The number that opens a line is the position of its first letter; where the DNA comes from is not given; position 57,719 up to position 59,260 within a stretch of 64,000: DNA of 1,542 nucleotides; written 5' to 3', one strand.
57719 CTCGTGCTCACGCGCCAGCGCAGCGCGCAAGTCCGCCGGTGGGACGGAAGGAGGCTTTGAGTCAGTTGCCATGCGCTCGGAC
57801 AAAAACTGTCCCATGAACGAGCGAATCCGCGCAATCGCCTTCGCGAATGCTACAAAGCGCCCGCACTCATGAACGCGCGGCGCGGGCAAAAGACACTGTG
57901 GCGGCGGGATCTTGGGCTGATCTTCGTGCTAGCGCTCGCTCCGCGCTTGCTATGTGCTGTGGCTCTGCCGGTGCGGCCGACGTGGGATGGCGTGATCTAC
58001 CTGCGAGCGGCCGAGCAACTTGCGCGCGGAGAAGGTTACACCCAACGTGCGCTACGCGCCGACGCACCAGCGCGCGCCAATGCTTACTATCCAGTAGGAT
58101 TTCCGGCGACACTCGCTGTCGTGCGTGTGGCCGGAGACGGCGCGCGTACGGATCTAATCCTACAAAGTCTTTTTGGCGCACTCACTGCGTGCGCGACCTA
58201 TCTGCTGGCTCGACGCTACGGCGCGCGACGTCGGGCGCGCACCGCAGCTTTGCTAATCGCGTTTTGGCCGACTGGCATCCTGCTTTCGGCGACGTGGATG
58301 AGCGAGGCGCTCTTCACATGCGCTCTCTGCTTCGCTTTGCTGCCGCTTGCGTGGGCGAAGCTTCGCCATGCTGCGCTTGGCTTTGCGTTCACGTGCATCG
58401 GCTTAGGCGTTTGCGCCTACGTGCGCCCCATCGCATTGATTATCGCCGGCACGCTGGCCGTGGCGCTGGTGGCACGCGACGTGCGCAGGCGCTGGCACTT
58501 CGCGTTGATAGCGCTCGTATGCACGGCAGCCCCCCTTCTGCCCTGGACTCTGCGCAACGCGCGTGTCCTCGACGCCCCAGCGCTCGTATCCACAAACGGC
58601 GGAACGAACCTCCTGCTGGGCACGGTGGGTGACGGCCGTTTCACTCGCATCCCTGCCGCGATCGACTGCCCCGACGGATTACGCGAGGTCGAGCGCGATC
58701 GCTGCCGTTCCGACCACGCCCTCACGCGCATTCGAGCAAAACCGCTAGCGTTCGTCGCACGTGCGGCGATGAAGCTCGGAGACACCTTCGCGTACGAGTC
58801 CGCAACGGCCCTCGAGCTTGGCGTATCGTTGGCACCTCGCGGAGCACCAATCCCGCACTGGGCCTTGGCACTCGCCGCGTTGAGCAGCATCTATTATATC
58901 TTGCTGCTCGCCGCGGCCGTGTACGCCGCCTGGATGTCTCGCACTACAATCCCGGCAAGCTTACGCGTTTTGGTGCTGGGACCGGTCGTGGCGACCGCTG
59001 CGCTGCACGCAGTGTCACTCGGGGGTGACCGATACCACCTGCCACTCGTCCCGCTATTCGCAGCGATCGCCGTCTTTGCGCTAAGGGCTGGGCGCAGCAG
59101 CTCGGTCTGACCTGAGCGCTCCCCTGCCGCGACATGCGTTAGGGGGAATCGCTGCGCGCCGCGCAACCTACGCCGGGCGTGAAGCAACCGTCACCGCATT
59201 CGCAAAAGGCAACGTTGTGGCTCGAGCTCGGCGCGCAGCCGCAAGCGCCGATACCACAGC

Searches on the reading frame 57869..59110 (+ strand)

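Call 7: search_protein_families(library=pfam, proteins=[window:57869-59110:+], max_evalue=0.01)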
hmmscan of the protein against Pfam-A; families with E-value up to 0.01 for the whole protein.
window:57869-59110:+ (413 aa): 1 family
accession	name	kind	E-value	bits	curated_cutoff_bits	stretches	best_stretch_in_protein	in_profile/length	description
PF13231.12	PMT_2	-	2.5e-07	31.5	26.1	1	84-226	13-160/160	Dolichyl-phosphate-mannose-protein mannosyltransferase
